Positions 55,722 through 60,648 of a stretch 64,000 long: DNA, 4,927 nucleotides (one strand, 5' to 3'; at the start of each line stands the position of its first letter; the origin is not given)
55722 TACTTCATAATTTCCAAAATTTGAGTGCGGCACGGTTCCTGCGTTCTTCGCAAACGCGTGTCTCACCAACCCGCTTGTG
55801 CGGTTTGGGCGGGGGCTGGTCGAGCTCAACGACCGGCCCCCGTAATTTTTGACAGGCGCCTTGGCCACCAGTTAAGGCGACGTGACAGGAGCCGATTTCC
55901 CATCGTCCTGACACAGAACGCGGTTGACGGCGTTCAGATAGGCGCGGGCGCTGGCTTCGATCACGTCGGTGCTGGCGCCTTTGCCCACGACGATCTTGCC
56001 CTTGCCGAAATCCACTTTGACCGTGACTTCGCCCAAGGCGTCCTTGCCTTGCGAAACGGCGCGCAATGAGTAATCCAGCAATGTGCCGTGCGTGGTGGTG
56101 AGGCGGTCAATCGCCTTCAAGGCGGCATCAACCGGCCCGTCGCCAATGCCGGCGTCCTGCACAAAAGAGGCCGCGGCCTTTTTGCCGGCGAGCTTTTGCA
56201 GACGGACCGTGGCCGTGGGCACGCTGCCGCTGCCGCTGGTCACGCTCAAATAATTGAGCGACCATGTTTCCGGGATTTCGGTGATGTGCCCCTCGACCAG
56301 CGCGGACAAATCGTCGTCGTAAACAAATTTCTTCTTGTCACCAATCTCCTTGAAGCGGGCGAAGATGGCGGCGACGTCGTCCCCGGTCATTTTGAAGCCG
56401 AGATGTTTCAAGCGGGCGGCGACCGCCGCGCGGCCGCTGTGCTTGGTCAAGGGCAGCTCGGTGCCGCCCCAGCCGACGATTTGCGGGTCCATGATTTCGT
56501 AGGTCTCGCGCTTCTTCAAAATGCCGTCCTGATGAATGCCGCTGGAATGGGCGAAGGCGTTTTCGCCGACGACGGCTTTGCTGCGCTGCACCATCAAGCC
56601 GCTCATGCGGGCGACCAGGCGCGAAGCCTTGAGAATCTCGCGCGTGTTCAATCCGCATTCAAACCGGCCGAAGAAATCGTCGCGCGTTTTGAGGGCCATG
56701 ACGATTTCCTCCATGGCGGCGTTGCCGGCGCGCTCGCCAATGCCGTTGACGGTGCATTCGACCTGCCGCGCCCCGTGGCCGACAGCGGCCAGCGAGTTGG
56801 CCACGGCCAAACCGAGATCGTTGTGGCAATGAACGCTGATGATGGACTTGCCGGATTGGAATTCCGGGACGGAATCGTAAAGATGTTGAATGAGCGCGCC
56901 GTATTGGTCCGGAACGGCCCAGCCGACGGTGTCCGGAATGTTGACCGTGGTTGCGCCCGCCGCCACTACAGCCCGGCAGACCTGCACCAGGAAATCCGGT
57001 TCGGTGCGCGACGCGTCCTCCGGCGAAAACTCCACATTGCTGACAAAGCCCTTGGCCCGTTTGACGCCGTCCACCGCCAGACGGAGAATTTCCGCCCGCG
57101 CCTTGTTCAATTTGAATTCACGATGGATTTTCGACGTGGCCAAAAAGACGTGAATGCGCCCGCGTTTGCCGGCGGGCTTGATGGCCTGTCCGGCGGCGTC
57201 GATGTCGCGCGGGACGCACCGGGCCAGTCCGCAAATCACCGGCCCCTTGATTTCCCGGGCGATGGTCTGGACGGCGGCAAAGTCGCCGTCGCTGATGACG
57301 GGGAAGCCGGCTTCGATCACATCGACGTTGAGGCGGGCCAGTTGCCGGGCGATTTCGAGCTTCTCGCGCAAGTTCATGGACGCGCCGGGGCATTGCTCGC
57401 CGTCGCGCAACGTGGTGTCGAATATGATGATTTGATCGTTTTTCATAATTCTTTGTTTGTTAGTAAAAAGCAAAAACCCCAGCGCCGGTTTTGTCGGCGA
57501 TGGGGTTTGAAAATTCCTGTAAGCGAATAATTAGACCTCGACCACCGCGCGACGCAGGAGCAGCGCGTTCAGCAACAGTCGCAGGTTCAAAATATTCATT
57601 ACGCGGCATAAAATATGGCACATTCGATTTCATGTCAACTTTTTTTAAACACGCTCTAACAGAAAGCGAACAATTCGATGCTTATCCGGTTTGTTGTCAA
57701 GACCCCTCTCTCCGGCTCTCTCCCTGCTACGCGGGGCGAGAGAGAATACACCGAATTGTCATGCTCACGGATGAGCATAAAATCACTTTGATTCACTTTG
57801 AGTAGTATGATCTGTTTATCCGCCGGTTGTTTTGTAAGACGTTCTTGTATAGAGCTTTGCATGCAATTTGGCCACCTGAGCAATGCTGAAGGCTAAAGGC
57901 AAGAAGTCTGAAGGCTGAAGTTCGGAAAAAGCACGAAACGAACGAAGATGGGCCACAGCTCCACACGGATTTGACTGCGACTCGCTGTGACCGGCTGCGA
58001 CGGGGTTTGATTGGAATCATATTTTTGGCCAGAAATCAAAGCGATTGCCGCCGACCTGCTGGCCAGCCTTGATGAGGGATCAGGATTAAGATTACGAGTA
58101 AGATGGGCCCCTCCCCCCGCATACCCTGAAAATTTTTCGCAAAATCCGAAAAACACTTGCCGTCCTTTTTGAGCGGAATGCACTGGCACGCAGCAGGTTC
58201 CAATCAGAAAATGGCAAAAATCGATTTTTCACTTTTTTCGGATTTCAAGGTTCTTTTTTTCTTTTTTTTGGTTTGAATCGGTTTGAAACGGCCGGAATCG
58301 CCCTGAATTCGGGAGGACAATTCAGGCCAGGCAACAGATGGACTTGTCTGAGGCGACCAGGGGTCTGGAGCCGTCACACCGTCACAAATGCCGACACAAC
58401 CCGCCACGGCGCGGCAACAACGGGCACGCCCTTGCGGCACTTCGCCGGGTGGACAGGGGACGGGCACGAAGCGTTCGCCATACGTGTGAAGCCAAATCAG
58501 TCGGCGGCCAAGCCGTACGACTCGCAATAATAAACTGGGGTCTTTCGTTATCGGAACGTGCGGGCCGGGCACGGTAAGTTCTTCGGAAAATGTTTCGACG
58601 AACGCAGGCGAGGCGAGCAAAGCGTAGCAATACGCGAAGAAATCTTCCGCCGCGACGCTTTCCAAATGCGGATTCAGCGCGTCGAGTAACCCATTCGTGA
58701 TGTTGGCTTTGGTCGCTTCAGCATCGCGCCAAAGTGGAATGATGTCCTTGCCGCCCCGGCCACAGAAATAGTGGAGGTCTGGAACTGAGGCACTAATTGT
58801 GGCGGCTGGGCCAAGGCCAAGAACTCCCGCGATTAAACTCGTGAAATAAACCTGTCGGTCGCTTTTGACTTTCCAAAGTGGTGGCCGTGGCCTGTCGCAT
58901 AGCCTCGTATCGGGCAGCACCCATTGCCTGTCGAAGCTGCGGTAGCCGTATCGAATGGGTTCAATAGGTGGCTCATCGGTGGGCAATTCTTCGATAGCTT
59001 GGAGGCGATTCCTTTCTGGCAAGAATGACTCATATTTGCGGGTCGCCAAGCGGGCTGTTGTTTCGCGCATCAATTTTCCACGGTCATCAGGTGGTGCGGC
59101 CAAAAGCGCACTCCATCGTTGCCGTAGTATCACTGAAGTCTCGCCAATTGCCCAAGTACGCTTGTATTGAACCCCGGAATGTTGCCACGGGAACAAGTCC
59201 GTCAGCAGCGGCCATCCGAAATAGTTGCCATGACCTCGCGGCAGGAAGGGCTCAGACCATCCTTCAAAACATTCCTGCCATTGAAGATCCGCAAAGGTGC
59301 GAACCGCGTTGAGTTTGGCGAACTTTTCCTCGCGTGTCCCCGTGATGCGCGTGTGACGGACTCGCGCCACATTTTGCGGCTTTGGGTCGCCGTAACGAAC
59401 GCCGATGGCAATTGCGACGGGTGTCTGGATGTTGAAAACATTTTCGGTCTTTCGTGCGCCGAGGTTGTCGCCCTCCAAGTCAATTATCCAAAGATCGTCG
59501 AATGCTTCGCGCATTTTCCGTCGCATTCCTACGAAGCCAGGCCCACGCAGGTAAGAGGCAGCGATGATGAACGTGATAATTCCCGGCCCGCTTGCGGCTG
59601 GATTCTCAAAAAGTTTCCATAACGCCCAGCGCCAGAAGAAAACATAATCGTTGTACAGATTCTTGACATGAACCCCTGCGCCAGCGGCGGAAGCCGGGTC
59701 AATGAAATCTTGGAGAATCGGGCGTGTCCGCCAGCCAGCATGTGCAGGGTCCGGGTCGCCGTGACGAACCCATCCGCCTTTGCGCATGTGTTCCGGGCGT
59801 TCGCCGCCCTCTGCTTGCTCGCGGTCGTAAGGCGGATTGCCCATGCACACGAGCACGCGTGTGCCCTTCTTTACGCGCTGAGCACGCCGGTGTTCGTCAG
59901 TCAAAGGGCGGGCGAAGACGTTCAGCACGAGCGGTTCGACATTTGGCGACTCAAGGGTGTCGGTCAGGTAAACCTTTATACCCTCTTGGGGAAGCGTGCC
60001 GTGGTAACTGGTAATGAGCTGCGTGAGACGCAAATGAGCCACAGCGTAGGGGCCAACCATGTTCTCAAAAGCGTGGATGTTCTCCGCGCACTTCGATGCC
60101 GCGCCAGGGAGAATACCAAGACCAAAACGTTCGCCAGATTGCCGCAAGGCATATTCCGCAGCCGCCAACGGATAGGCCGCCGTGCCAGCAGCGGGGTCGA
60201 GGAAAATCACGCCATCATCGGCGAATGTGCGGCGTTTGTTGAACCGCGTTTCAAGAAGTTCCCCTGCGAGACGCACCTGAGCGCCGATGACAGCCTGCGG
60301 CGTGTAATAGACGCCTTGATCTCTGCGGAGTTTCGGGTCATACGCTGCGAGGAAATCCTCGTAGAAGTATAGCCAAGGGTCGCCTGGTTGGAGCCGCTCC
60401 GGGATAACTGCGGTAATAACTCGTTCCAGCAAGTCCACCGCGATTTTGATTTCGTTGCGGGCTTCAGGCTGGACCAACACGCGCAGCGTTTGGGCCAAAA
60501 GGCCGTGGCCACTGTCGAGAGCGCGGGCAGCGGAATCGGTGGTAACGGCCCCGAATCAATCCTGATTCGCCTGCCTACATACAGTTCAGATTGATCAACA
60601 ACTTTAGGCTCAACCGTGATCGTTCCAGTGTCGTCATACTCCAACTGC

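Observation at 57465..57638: Leucine-rich leader peptide plus terminator upstream of leuA: a classical attenuator in a PVC-type genome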

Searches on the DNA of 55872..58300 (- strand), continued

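Call 42: search_with_rna_model(model_id=R1, source=L081, max_evalue=10, filters=off)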
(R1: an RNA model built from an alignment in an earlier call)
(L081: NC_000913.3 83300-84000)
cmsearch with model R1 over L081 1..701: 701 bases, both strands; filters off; matches with E-value up to 10: 15.
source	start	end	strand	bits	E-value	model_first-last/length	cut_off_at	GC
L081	277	308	+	12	0.00027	96-133/139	no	0.5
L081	272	302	-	10.1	0.001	96-132/139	no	0.48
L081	122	164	-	1.1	0.48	1-139/139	no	0.47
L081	554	595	+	0.7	0.62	1-139/139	no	0.4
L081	677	691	+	-1.2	2.3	1-139/139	no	0.2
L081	55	73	-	-1.3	2.4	1-139/139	no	0.47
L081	341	409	-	-1.6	3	1-139/139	no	0.46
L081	77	103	+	-1.8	3.4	1-139/139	no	0.59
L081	96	107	-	-1.9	3.6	1-139/139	no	0.5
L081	169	187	-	-2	3.8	1-139/139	no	0.58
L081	591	611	-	-2.2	4.4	1-139/139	no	0.38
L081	194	224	+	-2.4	5.1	1-139/139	no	0.39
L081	430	452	+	-2.4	5.1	1-139/139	no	0.39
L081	552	575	-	-2.6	5.7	1-139/139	no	0.29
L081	219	248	-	-3.3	9.6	1-139/139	no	0.53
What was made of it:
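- Tried and rejected: Rejected at the RNA level (call 42).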

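Call 51: search_with_rna_model(model_id=R1, sources=[L087, L099, L112, L115], max_evalue=0.001)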
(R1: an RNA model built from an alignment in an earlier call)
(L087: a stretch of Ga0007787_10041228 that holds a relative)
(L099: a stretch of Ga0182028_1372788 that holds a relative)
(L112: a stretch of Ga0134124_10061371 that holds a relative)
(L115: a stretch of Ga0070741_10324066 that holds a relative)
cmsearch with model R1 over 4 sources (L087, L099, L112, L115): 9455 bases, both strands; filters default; matches with E-value up to 0.001: 8.
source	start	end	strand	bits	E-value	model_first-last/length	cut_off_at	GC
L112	822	959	-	126.8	3.9e-37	1-139/139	no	0.57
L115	449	580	-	105.8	6.3e-31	1-139/139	no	0.58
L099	1342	1473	-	98.4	1e-28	1-139/139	no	0.52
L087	1709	1757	-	35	5.7e-10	92-139/139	no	0.53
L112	834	863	+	24.6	6.9e-07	96-127/139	no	0.63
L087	1721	1753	+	23.4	1.5e-06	96-127/139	no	0.61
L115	462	490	+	23.3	1.7e-06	97-126/139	no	0.69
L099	1355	1382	+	21.7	5.2e-06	97-126/139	no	0.68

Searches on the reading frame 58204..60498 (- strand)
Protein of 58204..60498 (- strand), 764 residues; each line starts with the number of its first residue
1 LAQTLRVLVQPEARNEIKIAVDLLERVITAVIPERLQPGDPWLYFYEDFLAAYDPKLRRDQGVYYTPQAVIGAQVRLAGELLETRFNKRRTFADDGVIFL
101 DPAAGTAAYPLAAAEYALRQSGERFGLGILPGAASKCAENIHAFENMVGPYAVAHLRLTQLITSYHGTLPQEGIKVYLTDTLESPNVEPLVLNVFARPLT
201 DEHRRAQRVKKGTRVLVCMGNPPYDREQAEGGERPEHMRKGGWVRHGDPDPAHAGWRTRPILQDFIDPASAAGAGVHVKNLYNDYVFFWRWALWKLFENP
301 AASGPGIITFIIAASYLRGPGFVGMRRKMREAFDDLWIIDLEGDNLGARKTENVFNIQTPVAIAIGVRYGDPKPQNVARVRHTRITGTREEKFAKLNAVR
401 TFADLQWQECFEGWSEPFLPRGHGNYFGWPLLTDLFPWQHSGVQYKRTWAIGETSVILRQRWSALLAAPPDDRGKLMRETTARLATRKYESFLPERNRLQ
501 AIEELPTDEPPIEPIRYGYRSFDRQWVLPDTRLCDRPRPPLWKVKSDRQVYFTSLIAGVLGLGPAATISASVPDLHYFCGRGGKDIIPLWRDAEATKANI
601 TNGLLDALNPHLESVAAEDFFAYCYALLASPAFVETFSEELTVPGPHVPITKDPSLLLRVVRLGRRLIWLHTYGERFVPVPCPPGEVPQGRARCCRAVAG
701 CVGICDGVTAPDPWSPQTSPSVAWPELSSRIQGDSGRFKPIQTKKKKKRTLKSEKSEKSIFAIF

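Call 58: search_protein_families(library=pfam, proteins=[window:58204-60498:-])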
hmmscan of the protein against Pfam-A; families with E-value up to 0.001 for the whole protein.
window:58204-60498:- (764 aa): 2 families
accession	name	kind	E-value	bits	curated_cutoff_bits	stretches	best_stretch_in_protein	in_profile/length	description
PF18135.7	Type_ISP_C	-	2.4e-57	195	25.9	1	434-684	1-255/342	Type ISP C-terminal specificity domain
PF02384.22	N6_Mtase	-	0.00022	21.1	20.4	1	45-227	9-138/311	N-6 DNA Methylase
